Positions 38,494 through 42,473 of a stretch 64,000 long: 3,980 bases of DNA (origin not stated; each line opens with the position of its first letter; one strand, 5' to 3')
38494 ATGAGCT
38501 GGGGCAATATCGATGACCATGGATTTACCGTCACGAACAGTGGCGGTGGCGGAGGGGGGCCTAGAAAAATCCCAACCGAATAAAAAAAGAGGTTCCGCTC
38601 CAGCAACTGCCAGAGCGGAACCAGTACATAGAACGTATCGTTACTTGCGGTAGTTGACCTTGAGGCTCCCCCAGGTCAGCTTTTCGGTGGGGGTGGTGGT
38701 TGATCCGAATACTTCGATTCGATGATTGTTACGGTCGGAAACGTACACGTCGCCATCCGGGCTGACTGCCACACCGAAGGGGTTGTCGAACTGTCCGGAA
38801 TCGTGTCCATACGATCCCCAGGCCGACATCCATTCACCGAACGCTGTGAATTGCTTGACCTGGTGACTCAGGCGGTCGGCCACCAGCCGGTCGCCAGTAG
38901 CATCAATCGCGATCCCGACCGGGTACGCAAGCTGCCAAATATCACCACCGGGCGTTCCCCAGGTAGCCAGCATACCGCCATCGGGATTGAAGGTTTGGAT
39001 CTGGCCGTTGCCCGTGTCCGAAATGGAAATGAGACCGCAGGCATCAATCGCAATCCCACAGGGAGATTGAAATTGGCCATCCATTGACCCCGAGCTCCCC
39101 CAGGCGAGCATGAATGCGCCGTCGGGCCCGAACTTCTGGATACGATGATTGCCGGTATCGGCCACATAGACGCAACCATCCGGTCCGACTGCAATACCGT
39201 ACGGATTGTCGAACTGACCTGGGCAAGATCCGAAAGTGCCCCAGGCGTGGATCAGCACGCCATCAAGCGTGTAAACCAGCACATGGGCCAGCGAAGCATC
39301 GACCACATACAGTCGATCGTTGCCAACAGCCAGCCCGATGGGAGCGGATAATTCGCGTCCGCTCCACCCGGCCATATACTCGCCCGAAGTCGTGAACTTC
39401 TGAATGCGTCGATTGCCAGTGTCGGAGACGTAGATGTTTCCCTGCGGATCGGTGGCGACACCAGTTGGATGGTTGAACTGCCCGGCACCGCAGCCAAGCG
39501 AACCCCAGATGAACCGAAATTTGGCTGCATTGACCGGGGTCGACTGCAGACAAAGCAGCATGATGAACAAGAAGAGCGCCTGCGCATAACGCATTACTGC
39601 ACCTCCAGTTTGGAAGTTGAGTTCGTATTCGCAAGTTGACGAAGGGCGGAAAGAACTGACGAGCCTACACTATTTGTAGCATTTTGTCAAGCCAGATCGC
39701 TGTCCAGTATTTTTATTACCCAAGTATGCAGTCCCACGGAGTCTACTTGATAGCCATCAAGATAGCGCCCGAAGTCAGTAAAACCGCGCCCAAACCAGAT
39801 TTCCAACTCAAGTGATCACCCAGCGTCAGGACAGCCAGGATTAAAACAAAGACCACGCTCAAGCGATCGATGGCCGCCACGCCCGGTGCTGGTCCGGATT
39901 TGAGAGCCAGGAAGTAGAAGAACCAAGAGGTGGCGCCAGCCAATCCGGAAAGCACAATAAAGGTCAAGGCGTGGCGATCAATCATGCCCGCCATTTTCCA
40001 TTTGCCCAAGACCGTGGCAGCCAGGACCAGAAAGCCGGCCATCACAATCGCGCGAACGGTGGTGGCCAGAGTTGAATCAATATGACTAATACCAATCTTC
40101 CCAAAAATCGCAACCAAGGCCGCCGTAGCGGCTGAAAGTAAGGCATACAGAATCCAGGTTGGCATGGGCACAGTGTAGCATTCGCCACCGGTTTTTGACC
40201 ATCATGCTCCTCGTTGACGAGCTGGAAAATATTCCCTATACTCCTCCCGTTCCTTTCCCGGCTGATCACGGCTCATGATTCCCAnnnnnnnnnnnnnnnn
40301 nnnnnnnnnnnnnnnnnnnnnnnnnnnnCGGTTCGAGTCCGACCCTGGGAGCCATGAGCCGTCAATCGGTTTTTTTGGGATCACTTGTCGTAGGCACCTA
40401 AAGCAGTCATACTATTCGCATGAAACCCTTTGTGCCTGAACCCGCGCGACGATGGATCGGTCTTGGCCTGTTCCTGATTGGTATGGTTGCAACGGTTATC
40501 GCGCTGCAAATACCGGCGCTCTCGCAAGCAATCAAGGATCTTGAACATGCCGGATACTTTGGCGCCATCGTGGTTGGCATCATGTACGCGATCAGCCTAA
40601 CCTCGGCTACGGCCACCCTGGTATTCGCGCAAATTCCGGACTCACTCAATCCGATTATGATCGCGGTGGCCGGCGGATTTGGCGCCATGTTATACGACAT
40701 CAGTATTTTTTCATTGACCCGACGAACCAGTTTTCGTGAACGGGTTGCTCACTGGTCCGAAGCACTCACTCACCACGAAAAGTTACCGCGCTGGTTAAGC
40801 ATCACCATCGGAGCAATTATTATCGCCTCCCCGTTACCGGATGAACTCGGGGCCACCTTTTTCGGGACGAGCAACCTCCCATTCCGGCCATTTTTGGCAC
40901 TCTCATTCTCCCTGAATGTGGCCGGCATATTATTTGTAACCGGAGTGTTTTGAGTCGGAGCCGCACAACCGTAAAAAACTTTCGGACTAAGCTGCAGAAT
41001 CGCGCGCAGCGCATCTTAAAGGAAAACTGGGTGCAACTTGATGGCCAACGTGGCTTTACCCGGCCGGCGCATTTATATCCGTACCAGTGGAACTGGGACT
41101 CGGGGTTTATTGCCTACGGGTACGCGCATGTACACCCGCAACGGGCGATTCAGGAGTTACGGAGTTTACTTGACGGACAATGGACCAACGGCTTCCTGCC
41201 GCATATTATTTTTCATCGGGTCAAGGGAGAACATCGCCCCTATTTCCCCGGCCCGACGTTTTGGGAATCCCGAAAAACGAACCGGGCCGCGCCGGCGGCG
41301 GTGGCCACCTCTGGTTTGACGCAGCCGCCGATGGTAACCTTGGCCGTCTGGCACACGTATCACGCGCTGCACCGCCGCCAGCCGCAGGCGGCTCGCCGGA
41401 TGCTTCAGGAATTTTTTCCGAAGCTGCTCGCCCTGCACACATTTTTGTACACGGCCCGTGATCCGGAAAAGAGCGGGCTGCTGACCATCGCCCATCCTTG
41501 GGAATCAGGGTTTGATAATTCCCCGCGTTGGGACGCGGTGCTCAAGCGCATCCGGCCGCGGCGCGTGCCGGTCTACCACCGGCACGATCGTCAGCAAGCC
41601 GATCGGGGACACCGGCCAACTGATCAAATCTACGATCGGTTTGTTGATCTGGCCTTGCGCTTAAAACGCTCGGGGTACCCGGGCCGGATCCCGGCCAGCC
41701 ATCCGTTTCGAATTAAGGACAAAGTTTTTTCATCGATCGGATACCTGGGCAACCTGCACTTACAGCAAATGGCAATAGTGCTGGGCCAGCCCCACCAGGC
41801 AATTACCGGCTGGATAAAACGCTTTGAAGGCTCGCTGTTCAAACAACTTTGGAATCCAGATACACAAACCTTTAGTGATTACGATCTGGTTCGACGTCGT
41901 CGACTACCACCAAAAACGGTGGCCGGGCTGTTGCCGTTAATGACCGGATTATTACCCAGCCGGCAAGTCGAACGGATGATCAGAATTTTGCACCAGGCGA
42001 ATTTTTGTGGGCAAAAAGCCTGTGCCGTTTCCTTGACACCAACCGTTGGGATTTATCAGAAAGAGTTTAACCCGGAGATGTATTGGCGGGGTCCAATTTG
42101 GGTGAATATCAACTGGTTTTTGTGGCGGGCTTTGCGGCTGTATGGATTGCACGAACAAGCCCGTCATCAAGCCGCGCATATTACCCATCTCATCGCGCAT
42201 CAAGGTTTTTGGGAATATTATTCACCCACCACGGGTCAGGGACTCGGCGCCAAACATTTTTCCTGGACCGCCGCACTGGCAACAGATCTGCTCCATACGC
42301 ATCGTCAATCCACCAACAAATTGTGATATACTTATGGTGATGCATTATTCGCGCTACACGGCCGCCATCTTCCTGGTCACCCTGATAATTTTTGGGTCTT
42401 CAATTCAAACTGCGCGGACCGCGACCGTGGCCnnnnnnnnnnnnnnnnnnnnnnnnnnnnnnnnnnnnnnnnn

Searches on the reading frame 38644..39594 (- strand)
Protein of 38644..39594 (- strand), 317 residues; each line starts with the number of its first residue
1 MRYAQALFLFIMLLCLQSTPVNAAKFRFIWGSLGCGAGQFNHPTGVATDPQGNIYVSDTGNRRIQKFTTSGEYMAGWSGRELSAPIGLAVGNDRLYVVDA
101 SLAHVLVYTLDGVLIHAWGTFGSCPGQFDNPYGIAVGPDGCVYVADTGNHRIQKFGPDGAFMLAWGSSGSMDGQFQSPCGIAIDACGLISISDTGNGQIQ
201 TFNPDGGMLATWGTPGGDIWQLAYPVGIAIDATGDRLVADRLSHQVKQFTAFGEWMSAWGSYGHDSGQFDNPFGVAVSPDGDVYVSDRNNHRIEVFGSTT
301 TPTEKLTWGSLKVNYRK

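Call 61: search_protein_families(library=pfam, proteins=[window:38644-39594:-], max_evalue=0.00001)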
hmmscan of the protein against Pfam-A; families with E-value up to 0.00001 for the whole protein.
window:38644-39594:- (317 aa): 5 families
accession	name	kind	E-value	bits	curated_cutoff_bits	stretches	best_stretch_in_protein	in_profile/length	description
PF01436.27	NHL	-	4.1e-41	137.5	20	3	269-296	1-28/28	NHL repeat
PF25021.1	TEN_NHL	-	7.6e-13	48.6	27.1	0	128-154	329-355/357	Teneurin NHL domain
PF08450.18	SGL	-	8e-12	45.7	26.3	0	91-161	144-216/246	SMP-30/Gluconolactonase/LRE-like region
PF24684.1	Vgb_lyase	-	1.2e-10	41.1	50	1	42-290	56-285/290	Virginiamycin B lyase family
PF06739.17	SBBP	-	3.3e-06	27.4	20.5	0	43-56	15-28/38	Beta-propeller repeat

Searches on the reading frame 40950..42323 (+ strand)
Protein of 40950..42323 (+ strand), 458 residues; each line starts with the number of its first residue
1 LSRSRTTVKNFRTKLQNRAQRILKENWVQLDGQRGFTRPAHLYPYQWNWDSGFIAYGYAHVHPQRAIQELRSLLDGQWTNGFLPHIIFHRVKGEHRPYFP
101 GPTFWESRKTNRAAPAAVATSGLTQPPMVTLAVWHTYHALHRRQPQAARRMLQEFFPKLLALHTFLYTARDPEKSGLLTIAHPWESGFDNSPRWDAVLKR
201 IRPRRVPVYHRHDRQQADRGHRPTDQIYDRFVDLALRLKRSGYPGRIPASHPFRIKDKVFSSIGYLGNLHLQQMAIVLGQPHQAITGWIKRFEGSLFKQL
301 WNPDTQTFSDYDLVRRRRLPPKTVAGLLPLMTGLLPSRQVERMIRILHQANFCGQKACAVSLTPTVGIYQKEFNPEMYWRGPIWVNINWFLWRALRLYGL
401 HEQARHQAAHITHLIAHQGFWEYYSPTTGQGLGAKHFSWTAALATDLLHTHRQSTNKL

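Call 61: search_protein_families(library=pfam, proteins=[window:40950-42323:+], max_evalue=0.00001)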
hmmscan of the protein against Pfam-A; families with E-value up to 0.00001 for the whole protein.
window:40950-42323:+ (458 aa): 3 families
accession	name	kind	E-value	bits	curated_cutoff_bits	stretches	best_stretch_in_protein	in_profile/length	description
PF22422.2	MGH1-like_GH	-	3.7e-92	310.1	27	1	43-440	1-356/356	Mannosylglycerate hydrolase MGH1-like glycoside hydrolase domain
PF03200.22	Glyco_hydro_63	-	2.3e-11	43.6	22.4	1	326-443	350-486/492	Glycosyl hydrolase family 63 C-terminal domain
PF01204.24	Trehalase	-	1.1e-07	31.6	21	1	296-410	347-457/512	Trehalase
